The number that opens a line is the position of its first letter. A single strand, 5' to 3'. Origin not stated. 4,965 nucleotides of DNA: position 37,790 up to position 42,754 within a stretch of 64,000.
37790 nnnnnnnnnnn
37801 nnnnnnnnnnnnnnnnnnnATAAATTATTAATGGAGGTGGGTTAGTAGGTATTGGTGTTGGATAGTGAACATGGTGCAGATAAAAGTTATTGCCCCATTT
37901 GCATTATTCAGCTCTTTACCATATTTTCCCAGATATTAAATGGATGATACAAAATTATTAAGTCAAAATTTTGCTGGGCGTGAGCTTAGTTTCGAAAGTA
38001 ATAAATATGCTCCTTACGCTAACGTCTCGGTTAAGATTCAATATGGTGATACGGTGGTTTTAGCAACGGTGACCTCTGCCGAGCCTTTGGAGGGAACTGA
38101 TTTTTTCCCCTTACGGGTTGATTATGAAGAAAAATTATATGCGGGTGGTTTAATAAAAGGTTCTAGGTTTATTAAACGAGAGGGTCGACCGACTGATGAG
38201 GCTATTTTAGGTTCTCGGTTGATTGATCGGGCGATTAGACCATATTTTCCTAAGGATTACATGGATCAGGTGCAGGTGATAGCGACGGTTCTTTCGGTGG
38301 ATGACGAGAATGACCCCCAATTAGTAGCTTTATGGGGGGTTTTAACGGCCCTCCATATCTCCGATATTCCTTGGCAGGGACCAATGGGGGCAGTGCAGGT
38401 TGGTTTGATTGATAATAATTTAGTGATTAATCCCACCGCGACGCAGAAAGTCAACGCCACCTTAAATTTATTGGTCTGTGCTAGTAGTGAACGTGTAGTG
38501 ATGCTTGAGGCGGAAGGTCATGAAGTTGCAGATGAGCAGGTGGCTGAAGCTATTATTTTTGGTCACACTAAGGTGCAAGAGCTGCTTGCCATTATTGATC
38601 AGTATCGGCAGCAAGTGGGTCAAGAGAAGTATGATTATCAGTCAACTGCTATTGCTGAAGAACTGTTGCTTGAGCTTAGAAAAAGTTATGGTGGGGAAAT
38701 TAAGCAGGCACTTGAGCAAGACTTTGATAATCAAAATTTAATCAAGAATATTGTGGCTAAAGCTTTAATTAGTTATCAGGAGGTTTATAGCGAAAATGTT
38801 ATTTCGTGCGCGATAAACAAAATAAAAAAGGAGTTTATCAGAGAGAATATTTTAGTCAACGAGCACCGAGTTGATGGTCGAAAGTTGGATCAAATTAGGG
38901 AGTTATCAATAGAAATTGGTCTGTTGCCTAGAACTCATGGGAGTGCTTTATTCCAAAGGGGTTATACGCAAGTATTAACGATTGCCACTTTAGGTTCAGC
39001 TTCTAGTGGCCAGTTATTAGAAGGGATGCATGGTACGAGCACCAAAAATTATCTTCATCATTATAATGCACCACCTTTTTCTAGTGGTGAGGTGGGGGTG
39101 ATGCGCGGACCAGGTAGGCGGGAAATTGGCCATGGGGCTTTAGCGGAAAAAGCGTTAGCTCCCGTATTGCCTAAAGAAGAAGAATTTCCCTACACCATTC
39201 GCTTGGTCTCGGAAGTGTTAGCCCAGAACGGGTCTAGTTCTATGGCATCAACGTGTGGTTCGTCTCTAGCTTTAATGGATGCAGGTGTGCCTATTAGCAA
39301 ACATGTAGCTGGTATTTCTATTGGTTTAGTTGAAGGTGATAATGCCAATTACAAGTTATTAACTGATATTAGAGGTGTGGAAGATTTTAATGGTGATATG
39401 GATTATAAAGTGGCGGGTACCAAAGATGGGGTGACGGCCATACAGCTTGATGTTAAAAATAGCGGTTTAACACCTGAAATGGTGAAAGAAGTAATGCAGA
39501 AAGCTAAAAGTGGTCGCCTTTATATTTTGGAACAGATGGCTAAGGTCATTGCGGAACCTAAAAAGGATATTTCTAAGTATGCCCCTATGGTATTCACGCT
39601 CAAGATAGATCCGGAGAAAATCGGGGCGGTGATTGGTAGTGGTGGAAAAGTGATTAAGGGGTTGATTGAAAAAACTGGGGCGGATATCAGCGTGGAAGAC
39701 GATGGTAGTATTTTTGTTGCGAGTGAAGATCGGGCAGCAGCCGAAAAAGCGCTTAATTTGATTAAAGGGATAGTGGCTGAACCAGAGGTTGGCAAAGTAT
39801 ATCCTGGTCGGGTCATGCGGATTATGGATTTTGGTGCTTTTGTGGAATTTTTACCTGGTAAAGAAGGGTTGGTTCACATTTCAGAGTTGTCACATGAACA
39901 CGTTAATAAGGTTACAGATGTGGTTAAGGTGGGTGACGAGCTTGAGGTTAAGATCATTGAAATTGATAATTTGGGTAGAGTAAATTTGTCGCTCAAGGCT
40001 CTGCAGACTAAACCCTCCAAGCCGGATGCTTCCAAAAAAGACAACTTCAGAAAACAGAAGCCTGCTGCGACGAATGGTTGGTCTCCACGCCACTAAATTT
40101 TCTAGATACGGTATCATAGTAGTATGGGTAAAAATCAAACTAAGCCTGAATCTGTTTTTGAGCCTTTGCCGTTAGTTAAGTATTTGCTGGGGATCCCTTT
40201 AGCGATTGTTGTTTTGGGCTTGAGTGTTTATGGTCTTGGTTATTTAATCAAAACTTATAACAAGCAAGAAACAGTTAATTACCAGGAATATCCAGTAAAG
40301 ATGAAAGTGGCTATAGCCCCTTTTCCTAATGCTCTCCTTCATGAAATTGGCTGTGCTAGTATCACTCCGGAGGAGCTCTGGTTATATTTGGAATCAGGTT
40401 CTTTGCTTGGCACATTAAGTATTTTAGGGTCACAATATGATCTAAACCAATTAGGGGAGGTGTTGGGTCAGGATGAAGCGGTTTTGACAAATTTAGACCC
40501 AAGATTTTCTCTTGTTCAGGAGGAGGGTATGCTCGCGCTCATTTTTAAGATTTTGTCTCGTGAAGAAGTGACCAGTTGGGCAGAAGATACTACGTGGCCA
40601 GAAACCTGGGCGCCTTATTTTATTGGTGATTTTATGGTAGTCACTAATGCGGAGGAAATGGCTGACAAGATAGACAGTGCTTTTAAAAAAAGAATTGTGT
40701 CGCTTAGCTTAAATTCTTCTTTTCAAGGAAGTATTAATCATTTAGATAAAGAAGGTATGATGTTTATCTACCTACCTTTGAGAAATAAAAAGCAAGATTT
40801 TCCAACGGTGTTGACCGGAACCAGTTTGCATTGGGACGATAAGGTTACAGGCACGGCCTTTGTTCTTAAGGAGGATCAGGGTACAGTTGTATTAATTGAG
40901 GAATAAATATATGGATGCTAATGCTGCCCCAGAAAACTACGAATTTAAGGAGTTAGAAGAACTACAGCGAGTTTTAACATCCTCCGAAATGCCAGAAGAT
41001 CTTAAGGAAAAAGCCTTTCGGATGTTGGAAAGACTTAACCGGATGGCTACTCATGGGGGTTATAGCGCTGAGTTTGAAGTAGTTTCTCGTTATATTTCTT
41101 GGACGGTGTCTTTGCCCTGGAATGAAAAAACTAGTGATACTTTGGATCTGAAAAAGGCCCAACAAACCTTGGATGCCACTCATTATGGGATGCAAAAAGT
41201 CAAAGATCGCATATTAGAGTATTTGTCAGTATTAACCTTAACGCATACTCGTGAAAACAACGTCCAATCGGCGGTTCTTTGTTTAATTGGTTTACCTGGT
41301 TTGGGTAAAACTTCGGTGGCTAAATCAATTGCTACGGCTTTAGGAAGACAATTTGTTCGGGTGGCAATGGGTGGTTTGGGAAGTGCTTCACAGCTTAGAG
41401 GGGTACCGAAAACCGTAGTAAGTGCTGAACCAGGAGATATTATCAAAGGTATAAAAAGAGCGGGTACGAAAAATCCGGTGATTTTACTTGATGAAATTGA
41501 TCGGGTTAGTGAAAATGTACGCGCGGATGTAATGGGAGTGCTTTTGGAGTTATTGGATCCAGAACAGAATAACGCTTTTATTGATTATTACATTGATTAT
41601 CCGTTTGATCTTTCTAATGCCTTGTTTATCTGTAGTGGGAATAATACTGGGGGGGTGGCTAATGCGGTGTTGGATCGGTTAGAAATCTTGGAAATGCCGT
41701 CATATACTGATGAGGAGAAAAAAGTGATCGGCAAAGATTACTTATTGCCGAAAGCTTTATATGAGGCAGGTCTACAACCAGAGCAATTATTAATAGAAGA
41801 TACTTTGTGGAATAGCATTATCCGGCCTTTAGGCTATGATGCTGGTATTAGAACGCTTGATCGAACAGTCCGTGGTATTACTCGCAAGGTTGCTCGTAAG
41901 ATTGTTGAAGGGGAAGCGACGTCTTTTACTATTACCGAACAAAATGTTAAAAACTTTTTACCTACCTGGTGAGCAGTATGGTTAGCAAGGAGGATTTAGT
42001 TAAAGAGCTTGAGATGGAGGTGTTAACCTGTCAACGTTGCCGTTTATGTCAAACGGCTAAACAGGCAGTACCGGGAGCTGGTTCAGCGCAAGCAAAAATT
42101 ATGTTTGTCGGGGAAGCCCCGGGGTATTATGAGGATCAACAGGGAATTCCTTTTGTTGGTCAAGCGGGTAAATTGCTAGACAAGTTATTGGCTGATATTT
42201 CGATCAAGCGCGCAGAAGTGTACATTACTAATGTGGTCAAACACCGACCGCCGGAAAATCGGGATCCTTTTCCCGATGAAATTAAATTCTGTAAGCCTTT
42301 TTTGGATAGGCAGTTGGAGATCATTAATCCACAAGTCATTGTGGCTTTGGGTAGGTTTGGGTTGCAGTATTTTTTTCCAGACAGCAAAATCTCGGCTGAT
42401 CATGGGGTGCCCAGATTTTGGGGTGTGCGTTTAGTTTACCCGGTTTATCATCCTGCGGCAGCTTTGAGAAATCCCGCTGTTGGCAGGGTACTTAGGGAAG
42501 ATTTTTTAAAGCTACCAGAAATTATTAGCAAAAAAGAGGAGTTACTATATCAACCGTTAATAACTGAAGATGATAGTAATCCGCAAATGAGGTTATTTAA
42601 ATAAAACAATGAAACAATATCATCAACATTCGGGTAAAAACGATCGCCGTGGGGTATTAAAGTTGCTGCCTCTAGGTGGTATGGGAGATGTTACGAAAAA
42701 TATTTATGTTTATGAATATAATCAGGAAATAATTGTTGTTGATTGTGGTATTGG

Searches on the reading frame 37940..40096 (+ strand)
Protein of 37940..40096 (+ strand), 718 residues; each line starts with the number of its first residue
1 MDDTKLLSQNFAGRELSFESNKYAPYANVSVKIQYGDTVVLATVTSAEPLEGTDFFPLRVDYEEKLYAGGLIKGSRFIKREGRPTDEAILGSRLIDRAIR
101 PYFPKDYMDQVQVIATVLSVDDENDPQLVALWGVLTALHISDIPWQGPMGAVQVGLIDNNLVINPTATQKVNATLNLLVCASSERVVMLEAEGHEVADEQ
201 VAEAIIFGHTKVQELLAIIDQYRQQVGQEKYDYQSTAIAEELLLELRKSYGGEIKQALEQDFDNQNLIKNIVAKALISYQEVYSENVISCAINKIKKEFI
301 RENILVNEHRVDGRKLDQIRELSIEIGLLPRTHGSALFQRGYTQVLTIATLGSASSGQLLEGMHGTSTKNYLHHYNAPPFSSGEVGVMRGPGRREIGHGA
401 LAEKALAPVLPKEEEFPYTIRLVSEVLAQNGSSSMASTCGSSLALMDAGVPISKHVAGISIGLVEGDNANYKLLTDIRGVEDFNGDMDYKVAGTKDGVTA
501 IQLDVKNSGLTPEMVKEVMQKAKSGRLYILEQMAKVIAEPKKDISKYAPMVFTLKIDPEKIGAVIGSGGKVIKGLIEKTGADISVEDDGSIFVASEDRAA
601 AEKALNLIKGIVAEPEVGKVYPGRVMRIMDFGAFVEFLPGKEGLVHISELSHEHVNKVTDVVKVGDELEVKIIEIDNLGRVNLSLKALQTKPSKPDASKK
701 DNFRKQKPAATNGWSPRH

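Call 10: search_protein_families(library=pfam, proteins=[window:37940-40096:+], max_evalue=0.001)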
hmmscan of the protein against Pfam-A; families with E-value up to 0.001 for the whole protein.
window:37940-40096:+ (718 aa): 5 families
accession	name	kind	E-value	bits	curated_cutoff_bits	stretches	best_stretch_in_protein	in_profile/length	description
PF01138.27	RNase_PH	-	8.6e-50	168.9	25.5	2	318-451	1-130/130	3' exoribonuclease family, domain 1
PF00575.29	S1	-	5.5e-21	75.2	22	1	614-686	1-74/74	S1 RNA binding domain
PF03725.20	RNase_PH_C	-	2.3e-14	53.5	20.8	2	147-210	1-66/67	3' exoribonuclease family, domain 2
PF00013.35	KH_1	-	2.8e-11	43.4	21.5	1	552-609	2-65/66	KH domain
PF03726.19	PNPase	-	2.1e-06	28.5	24.6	1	238-315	6-81/81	Polyribonucleotide nucleotidyltransferase, RNA binding domain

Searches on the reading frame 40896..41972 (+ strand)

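Call 10: search_protein_families(library=pfam, proteins=[window:40896-41972:+], max_evalue=0.001)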
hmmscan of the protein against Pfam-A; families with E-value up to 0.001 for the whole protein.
window:40896-41972:+ (358 aa): 7 families
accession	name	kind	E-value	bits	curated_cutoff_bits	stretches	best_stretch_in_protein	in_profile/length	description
PF00004.35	AAA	-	8.4e-20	72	21.2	1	128-264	1-125/131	ATPase family associated with various cellular activities (AAA)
PF22667.2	Lon_lid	-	2.5e-10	40.3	27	1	290-341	2-54/57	Lon protease AAA+ ATPase lid domain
PF07724.20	AAA_2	-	1.2e-07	32.4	27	1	128-251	6-126/166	AAA domain (Cdc48 subfamily)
PF07728.20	AAA_5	-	1.3e-07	32.2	22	1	128-221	2-91/139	AAA domain (dynein-related subfamily)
PF13401.12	AAA_22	-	2.4e-05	25.1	27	1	126-221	6-109/130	AAA domain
PF05496.18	RuvB_N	-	6.5e-05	23.2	27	1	105-168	14-76/159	Holliday junction DNA helicase RuvB P-loop domain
PF07726.17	AAA_3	-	0.00019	21.7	27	1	130-216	4-86/131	ATPase family associated with various cellular activities (AAA)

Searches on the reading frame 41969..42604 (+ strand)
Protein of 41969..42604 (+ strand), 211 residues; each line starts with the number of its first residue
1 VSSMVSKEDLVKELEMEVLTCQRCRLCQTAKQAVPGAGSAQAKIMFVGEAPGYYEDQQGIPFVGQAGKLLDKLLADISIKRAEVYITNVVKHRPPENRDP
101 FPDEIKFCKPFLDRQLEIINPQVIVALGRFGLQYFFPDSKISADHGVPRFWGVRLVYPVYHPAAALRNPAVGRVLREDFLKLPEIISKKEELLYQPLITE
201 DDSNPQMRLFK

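Call 10: search_protein_families(library=pfam, proteins=[window:41969-42604:+], max_evalue=0.001)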
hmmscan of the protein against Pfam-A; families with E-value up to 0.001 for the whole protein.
window:41969-42604:+ (211 aa): 1 family
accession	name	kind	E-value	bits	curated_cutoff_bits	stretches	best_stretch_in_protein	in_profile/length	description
PF03167.25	UDG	-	1.2e-35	123.1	24.3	1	35-170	1-126/141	Uracil DNA glycosylase superfamily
